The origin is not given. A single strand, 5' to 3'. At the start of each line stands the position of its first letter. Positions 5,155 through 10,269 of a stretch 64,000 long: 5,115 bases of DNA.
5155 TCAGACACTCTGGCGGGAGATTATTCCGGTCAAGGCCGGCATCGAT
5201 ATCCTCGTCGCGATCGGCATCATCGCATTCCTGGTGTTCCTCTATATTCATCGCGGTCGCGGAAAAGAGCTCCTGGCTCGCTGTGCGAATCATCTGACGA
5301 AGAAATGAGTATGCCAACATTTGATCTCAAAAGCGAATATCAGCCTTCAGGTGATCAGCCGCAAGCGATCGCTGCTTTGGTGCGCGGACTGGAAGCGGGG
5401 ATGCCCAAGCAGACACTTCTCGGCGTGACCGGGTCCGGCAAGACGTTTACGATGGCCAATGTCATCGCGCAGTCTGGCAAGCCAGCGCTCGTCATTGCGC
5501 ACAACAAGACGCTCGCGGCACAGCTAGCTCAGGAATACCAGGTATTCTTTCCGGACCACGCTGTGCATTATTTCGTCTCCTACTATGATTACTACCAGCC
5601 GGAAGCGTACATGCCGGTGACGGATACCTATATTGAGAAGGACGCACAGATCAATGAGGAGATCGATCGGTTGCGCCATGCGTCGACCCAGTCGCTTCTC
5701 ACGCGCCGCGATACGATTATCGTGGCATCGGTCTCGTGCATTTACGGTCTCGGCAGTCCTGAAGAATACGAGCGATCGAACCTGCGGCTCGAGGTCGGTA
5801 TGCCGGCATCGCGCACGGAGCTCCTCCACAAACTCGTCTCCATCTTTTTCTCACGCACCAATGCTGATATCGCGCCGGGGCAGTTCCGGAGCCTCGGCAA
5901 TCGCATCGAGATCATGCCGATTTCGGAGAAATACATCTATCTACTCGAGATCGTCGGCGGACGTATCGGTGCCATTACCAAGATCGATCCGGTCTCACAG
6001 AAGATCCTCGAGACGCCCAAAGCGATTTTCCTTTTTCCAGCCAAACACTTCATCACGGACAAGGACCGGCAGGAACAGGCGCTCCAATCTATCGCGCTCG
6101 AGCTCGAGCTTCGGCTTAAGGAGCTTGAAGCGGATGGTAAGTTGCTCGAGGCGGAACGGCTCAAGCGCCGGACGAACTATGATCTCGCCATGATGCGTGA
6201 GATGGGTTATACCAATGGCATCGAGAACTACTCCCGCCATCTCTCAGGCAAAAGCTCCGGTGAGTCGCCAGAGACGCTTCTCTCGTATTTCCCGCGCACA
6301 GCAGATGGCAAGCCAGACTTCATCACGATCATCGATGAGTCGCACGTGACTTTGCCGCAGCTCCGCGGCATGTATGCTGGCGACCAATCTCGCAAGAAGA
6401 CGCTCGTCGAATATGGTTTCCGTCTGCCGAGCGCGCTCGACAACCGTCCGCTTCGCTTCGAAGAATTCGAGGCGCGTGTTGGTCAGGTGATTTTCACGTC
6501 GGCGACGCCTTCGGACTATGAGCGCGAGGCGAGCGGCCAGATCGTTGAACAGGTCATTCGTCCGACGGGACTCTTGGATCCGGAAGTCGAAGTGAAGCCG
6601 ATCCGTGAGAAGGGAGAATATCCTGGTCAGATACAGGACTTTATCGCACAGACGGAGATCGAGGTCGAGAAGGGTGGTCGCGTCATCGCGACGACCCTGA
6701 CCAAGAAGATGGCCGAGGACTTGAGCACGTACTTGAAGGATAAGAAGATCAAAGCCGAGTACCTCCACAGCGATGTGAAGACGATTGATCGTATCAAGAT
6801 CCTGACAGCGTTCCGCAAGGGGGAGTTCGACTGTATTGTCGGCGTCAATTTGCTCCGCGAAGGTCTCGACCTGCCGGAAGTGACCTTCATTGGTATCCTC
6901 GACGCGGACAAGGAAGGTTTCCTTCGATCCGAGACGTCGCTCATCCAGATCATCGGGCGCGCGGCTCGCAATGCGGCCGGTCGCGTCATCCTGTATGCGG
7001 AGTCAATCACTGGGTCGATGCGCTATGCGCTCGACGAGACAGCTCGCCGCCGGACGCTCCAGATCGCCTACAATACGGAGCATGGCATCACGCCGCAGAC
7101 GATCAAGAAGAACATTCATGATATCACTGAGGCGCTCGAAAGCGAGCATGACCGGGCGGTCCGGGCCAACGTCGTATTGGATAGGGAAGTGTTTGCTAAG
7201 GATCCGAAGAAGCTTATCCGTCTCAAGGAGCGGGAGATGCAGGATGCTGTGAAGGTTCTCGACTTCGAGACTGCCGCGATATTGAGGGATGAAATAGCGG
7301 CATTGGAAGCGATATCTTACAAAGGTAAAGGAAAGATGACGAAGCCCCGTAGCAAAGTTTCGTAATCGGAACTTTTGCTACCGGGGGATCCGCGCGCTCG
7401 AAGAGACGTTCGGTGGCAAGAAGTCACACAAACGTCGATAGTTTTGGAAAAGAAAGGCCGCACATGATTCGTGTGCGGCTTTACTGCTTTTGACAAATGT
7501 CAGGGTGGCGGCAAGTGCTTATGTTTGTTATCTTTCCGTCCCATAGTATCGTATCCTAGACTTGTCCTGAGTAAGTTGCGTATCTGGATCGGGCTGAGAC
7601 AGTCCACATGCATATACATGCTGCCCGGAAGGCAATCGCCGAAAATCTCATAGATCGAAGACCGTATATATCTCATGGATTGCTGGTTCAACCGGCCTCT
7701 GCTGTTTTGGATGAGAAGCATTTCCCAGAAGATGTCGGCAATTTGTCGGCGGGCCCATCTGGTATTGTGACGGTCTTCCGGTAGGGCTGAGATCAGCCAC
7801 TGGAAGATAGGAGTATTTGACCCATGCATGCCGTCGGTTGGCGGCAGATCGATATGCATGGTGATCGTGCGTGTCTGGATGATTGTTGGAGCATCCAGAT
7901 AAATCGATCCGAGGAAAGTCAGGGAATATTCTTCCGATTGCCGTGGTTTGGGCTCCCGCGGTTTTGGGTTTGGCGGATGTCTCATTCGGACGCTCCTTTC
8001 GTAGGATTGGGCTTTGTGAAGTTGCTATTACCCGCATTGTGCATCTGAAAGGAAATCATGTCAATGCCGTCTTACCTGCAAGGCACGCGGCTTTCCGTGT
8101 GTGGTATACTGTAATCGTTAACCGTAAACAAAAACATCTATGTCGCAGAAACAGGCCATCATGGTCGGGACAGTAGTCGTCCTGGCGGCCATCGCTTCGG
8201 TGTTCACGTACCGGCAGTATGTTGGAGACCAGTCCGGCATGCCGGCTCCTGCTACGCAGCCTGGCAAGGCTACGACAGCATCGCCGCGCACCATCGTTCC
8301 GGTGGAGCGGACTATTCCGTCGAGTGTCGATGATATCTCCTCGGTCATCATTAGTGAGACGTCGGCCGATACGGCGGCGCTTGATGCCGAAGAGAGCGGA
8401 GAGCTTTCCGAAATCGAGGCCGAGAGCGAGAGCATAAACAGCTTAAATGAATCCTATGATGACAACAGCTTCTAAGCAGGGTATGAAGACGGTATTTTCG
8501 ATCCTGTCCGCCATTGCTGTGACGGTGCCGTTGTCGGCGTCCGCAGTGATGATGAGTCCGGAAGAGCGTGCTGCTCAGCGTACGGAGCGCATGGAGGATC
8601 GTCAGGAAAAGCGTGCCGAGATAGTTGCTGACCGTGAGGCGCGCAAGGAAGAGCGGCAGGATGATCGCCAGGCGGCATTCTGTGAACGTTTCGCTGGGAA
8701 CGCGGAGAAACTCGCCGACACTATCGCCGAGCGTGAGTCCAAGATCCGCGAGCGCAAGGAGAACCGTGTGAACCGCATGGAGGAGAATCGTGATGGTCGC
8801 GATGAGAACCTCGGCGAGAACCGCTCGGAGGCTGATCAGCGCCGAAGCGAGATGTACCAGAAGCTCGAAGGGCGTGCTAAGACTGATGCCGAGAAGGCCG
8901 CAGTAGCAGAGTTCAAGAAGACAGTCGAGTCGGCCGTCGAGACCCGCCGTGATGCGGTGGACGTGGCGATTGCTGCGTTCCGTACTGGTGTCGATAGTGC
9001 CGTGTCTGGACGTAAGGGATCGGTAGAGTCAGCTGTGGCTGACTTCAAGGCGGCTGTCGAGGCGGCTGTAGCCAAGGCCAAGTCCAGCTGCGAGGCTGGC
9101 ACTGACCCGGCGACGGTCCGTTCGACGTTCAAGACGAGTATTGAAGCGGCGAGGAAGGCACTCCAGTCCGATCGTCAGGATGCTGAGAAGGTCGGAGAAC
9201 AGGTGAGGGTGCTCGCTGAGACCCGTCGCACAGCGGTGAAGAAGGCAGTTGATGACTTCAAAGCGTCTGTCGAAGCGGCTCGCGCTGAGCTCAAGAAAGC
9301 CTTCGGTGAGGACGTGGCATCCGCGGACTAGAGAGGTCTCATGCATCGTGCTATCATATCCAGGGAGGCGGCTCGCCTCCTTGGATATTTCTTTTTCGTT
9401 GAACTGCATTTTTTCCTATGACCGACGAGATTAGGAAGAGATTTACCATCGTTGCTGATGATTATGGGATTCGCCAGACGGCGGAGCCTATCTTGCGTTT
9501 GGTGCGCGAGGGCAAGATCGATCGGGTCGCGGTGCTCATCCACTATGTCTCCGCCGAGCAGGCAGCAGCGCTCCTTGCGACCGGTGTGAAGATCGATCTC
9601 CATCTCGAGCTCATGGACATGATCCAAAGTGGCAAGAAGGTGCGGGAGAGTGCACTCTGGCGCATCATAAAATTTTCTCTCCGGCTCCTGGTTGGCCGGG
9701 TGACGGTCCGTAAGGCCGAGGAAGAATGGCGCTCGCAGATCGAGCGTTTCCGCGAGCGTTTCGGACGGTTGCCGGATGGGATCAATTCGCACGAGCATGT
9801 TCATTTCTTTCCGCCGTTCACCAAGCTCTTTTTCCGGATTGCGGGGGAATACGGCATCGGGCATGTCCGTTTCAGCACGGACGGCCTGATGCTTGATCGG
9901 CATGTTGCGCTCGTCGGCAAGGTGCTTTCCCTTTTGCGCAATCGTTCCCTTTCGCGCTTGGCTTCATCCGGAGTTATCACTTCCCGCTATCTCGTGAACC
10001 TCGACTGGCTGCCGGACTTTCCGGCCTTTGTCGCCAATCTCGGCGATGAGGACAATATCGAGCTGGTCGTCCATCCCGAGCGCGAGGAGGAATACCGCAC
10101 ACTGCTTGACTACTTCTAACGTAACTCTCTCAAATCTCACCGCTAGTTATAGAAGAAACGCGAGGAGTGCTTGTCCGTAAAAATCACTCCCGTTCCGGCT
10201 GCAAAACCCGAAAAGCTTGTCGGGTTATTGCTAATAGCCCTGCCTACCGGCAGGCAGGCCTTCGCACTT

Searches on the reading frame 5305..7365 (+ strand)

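Call 18: search_protein_families(library=pfam, proteins=[window:5305-7365:+])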
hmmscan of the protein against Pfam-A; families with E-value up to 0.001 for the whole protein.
window:5305-7365:+ (686 aa): 7 families
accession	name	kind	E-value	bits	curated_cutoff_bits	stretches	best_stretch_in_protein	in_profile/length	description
PF12344.14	UvrB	-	4.7e-21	74.8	27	1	563-604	1-42/43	Ultra-violet resistance protein B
PF00271.37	Helicase_C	-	8.6e-21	74.7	23.5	1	451-556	9-109/110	Helicase conserved C-terminal domain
PF17757.6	UvrB_inter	-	1.1e-18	67.5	22.9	1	160-249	1-91/91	UvrB interaction domain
PF04851.21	ResIII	-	1.4e-09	38.5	22.5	1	14-86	4-81/164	Type III restriction enzyme, res subunit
PF02151.25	UVR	-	2e-09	37.3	21.5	1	635-669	1-35/36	UvrB/uvrC motif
PF00270.35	DEAD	-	8.7e-05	22.8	26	0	18-84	4-71/167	DEAD/DEAH box helicase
PF13604.12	AAA_30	-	0.00011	22.4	27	0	29-79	14-67/191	AAA domain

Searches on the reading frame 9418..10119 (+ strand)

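Call 18: search_protein_families(library=pfam, proteins=[window:9418-10119:+])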
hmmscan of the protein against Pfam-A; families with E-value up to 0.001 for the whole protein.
window:9418-10119:+ (233 aa): 1 family
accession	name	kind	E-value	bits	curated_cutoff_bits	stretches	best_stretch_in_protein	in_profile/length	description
PF04794.17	YdjC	-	3.3e-23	83.3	29.7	1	10-222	3-229/266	YdjC-like protein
